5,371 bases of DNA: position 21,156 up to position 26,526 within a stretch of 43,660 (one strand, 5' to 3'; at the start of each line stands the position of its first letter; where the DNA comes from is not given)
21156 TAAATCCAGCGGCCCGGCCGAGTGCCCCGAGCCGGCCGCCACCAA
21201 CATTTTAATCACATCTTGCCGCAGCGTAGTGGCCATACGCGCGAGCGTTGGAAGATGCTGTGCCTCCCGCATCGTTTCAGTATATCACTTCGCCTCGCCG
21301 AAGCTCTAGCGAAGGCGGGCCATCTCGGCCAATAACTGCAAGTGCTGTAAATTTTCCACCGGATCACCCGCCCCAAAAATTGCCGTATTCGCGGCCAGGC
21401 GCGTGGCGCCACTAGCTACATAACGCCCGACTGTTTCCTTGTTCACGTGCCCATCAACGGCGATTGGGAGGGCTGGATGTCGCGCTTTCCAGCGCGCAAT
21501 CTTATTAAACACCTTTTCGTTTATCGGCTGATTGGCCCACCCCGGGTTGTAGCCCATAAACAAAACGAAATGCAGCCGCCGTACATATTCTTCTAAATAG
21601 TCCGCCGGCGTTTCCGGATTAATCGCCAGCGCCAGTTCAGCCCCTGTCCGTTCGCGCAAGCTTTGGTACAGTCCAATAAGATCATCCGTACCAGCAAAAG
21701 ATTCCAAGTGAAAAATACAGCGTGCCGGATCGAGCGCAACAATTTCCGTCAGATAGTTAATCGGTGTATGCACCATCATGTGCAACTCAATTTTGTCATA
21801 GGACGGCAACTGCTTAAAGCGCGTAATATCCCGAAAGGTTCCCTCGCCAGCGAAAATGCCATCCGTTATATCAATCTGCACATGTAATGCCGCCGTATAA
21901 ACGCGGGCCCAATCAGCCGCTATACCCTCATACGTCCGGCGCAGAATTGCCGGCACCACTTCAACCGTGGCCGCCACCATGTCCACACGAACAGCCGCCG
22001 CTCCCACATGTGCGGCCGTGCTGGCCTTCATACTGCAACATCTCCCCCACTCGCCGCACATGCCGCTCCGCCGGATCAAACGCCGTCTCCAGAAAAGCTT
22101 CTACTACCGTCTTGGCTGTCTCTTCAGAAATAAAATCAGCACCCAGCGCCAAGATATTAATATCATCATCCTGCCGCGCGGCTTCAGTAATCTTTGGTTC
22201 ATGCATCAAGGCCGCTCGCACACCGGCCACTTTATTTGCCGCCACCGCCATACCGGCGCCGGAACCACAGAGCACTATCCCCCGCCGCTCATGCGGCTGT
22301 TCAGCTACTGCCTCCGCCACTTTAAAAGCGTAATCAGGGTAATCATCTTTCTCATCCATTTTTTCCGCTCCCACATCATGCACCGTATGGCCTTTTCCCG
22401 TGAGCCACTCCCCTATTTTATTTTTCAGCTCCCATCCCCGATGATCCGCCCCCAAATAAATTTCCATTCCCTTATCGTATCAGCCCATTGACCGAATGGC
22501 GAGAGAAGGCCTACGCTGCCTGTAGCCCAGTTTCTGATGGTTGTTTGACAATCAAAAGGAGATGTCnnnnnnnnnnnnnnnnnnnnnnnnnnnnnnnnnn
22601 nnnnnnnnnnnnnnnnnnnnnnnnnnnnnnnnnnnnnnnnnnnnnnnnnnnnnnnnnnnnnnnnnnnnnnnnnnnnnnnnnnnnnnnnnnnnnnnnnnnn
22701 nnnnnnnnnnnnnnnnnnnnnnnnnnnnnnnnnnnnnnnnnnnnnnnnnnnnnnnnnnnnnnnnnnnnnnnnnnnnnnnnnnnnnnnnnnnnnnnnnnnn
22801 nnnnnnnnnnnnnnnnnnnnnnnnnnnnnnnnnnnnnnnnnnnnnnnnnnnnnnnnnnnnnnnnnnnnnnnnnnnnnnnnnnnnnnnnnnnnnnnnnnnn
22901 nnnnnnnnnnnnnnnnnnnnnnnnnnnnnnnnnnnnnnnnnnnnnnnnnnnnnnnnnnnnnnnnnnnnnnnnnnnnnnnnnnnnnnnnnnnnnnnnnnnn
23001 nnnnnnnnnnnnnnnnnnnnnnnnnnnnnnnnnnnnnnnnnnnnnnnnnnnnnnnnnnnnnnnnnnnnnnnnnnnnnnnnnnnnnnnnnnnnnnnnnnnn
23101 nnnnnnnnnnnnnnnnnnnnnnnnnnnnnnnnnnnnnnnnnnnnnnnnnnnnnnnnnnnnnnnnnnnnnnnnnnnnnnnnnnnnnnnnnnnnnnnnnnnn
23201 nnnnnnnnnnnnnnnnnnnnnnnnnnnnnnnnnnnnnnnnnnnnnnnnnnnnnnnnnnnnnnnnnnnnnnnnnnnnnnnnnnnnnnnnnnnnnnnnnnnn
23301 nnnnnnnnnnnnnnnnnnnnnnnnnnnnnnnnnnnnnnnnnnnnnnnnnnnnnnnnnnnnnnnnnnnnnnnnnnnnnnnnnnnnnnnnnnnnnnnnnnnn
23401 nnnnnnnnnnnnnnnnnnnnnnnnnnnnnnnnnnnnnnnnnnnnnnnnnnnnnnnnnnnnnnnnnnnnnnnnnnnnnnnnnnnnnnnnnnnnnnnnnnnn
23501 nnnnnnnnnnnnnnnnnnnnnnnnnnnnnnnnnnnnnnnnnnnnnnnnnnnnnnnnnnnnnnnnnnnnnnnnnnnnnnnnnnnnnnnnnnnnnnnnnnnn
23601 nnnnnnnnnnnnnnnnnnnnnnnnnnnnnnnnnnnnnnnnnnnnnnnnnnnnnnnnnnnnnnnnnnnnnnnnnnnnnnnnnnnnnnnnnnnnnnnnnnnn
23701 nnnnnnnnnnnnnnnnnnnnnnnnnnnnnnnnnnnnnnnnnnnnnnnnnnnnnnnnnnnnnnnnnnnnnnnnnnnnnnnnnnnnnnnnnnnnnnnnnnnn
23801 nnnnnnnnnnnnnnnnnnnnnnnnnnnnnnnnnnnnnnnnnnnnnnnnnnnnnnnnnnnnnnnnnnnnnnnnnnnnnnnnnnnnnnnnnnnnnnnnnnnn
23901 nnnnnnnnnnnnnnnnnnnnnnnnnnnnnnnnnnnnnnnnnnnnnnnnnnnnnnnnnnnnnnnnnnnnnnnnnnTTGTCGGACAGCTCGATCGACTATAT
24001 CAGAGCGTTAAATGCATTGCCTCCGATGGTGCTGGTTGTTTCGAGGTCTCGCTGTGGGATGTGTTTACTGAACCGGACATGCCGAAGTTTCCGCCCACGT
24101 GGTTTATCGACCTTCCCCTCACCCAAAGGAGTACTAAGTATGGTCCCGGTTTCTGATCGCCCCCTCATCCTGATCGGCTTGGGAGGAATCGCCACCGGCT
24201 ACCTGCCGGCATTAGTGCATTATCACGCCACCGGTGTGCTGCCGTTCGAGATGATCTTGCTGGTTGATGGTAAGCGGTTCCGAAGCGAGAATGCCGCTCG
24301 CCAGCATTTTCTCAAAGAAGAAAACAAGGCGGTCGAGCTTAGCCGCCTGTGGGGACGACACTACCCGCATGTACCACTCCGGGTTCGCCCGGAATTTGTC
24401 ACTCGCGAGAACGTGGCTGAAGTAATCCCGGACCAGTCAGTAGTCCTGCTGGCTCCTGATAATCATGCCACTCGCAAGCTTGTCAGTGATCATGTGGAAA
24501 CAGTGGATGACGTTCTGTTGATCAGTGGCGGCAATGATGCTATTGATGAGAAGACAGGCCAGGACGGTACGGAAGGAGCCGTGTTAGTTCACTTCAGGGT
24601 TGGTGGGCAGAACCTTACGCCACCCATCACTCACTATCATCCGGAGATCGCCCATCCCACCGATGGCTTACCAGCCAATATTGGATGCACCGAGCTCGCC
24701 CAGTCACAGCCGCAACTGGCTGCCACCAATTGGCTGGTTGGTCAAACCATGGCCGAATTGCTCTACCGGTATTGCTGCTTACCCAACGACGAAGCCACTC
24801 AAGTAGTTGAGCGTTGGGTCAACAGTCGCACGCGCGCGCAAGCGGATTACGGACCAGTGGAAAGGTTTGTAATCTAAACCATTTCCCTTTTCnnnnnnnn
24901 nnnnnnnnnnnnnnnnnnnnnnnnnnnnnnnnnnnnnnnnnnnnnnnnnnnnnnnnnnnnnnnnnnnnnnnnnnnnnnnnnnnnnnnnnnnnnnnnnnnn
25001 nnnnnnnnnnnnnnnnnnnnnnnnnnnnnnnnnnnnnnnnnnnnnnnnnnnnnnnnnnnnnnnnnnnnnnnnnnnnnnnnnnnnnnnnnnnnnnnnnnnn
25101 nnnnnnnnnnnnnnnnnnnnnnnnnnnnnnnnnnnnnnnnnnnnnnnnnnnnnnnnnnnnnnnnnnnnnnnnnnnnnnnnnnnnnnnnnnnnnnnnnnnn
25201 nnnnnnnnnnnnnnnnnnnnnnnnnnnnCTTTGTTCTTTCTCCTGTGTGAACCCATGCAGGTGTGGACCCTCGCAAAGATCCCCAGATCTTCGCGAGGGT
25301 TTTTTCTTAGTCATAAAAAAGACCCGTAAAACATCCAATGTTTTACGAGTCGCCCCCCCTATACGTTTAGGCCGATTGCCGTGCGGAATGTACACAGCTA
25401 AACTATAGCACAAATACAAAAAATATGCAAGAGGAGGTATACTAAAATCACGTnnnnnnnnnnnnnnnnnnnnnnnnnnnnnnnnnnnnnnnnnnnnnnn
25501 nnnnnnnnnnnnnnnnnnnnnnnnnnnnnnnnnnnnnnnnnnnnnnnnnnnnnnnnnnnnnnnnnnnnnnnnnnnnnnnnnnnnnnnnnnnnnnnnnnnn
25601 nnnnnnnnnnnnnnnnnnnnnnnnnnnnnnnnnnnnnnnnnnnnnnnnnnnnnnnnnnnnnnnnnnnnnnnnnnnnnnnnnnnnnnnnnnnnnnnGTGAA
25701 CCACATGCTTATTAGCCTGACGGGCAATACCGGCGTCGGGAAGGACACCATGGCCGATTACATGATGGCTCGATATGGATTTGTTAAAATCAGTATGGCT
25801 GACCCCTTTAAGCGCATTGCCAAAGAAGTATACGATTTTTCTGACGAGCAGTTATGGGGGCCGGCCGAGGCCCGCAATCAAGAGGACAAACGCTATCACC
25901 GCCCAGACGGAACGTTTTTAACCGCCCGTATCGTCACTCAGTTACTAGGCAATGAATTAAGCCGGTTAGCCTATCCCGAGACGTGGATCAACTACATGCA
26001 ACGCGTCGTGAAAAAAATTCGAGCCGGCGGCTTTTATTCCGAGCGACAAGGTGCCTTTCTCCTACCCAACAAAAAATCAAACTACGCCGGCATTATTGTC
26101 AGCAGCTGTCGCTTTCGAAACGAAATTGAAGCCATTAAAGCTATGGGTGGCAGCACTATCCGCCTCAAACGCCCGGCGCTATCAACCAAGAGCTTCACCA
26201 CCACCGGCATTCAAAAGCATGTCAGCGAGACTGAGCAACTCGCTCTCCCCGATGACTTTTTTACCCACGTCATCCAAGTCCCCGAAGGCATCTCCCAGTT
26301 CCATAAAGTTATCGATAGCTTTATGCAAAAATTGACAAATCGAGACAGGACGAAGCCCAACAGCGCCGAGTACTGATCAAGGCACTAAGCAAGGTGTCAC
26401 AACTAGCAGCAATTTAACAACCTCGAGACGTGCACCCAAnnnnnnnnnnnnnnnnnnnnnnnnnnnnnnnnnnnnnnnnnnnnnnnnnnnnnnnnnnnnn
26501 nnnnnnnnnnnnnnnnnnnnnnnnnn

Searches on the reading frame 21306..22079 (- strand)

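Call 43: search_protein_families(library=pfam, proteins=[window:21306-22079:-], max_evalue=0.000001)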
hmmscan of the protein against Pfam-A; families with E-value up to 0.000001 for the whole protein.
window:21306-22079:- (257 aa): 1 family
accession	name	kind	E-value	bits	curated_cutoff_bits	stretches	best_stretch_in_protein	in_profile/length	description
PF00834.25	Ribul_P_3_epim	-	2.2e-22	79.9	21.1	1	43-235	4-198/198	Ribulose-phosphate 3 epimerase family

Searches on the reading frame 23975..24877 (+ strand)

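Call 43: search_protein_families(library=pfam, proteins=[window:23975-24877:+], max_evalue=0.000001)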
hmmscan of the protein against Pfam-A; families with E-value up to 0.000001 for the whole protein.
window:23975-24877:+ (300 aa): 1 family
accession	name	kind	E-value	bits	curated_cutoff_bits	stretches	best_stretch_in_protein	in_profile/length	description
PF00899.27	ThiF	-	2.6e-08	33.8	28.1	1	65-185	24-142/238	ThiF family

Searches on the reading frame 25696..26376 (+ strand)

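Call 43: search_protein_families(library=pfam, proteins=[window:25696-26376:+], max_evalue=0.000001)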
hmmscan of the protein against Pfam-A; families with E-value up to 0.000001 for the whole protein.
window:25696-26376:+ (226 aa): 1 family
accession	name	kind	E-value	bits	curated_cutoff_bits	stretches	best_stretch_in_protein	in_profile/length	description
PF21448.3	DNMK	-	5.2e-09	36.5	27.1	0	5-52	2-49/232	Deoxynucleotide monophosphate kinase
